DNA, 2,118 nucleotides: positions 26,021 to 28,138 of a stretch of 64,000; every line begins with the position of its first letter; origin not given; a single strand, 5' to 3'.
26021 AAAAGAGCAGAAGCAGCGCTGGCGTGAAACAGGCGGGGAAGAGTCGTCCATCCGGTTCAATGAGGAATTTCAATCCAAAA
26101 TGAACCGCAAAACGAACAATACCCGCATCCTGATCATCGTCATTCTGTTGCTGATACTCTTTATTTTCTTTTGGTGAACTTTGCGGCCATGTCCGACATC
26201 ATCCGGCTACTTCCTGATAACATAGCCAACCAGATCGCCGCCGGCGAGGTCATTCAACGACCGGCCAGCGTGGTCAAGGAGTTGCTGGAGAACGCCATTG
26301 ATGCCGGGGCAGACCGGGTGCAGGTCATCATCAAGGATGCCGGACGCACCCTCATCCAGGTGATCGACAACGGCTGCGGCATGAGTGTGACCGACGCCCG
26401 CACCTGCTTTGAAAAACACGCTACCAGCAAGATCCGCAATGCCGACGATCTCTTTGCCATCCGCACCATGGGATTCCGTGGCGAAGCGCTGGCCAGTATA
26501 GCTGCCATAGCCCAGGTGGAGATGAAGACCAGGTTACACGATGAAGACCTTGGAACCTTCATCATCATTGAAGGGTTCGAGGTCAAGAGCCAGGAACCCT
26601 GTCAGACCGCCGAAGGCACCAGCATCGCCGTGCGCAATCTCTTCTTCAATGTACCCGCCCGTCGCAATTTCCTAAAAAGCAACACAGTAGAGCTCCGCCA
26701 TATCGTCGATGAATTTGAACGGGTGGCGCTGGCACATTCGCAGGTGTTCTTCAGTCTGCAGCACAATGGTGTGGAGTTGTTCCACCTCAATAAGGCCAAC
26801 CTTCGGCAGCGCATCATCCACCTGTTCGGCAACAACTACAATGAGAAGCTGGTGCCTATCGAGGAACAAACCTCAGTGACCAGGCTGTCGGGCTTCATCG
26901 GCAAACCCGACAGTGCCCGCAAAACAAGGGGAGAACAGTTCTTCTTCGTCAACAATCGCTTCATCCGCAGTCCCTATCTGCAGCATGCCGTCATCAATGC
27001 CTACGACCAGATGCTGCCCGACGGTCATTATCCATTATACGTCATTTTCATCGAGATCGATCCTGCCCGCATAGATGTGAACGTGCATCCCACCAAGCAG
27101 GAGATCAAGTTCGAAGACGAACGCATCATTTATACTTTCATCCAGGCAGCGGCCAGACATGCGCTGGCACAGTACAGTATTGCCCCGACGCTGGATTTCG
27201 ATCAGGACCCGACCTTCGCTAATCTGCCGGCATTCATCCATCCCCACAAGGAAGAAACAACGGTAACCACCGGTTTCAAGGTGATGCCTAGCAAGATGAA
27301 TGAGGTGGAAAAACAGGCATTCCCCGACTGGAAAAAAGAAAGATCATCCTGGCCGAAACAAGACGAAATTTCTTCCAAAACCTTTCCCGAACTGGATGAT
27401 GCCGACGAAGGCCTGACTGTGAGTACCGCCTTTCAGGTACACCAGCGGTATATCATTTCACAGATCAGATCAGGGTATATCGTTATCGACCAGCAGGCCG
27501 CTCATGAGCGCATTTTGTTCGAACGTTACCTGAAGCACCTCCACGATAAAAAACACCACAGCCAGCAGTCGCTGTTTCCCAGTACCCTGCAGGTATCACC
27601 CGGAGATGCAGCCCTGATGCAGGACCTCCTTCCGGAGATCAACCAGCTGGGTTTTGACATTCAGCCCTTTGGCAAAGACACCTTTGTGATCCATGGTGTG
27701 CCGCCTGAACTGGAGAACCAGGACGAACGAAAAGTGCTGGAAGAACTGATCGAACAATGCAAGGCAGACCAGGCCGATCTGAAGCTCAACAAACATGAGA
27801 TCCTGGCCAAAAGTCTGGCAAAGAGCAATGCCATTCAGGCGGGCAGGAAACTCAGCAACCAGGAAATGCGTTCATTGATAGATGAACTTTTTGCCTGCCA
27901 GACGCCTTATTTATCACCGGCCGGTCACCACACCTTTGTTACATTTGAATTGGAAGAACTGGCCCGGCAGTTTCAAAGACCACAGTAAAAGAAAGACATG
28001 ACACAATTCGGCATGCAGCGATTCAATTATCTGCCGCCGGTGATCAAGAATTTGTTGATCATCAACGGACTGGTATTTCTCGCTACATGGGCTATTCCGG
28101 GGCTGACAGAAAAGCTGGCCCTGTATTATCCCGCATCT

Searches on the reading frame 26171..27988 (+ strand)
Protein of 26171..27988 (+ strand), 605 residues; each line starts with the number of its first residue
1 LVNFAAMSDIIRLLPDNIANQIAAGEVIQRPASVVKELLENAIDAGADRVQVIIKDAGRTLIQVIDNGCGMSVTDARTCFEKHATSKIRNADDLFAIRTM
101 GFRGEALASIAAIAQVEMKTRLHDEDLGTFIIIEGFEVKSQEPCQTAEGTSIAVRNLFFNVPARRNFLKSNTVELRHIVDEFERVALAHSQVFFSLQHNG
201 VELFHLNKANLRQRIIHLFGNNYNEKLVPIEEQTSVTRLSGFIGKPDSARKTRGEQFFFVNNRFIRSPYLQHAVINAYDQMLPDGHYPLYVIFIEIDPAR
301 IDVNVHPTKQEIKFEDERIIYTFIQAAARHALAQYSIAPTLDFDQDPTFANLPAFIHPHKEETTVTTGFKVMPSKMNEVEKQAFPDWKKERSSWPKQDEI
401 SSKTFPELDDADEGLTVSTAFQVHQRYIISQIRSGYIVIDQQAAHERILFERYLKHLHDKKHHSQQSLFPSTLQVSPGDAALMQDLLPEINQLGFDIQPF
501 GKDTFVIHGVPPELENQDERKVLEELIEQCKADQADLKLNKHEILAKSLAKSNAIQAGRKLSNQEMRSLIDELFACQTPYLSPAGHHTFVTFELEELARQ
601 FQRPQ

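Call 71: find_related_loci(query=window:26171-27988:+, collection=genome_contigs, flank=200)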
Query window:26171-27988:+ (605 aa) in genome_contigs; peptide patterns used: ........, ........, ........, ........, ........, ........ (x = any residue, [..] = any of these).
447 stretches matched a pattern; 341 encode a relative of the query (tblastn E <= 1e-3); the best 80 are kept; 80 distinct loci.
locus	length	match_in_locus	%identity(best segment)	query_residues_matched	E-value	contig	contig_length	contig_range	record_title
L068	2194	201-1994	74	4-602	0e+0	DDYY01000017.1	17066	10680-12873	MAG TPA_asm: Bacteroidetes bacterium UBA3022 UBA3022_contig_7364, whole genome shotgun sequence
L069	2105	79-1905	68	1-603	0e+0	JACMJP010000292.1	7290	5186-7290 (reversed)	MAG: Chitinophagales bacterium isolate ES-bin-175 ES-bin-175-contig-k141_7215159, whole genome shotgun sequence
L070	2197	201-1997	68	7-603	0e+0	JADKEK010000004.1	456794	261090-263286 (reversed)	MAG: Bacteroidetes bacterium isolate Rand_18-Q3-R56-63_BAT3C.178 tig00000737-10-4565740, whole genome shotgun sequence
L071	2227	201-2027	67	3-603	0e+0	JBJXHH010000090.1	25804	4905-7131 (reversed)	MAG: Chitinophagales bacterium isolate F1F2.bin.102 k127_176717, whole genome shotgun sequence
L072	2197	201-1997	68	7-603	0e+0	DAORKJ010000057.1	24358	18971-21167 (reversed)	MAG TPA_asm: Chitinophagales bacterium isolate AMR_MDS_5528 NODE_485_length_24358_cov_18.323005, whole genome shotgun se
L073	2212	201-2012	67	7-603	0e+0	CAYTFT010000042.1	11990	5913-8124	MAG TPA_asm: uncultured Chitinophagales bacterium isolate SRP173033_co3_137 genome assembly, contig: NODE_7144_length_11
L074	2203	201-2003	66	7-603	0e+0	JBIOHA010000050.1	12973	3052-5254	MAG: Chitinophagales bacterium isolate GcB14-5 k141_502770_length_12973_cov_18.0000, whole genome shotgun sequence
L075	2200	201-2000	66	4-601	0e+0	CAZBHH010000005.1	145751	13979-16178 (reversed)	MAG TPA_asm: uncultured Chitinophagales bacterium isolate binchicken_co235_425 genome assembly, contig: NODE_219_length_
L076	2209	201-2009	66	7-603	0e+0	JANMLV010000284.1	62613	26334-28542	MAG: Bacteroidota bacterium isolate OTE_58_metabat_626 OTE_58_k141_3162774, whole genome shotgun sequence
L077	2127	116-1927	66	7-603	0e+0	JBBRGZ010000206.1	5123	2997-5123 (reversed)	MAG: Chitinophagales bacterium isolate Co_metawrap_2671 Cmw_2671_k141_4731173_length_5123_cov_8.9864, whole genome shotg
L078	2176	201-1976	66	9-603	0e+0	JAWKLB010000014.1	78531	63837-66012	MAG: Chitinophagales bacterium isolate BC3.24 BC3.24.fa-14, whole genome shotgun sequence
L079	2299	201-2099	58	7-601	0e+0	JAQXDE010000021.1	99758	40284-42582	MAG: Saprospiraceae bacterium isolate cluster4_bin.60 k119_480433, whole genome shotgun sequence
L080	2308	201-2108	57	7-601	0e+0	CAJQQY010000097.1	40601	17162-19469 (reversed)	MAG: uncultured Saprospiraceae bacterium isolate 3_20180529_Bin_METABAT_102_1 genome assembly, contig: c_000009084350, w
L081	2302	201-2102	57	7-601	0e+0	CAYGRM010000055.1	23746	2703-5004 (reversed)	MAG TPA_asm: uncultured Saprospiraceae bacterium isolate ERP117304_co3_219 genome assembly, contig: NODE_3071_length_237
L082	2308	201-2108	57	7-601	0e+0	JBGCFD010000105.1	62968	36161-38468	MAG: Saprospiraceae bacterium isolate SGMAG-30 contig106, whole genome shotgun sequence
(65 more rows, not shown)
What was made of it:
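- UBA3022 is the closest GTDB representative (MutL 74% amino-acid identity, call 71).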
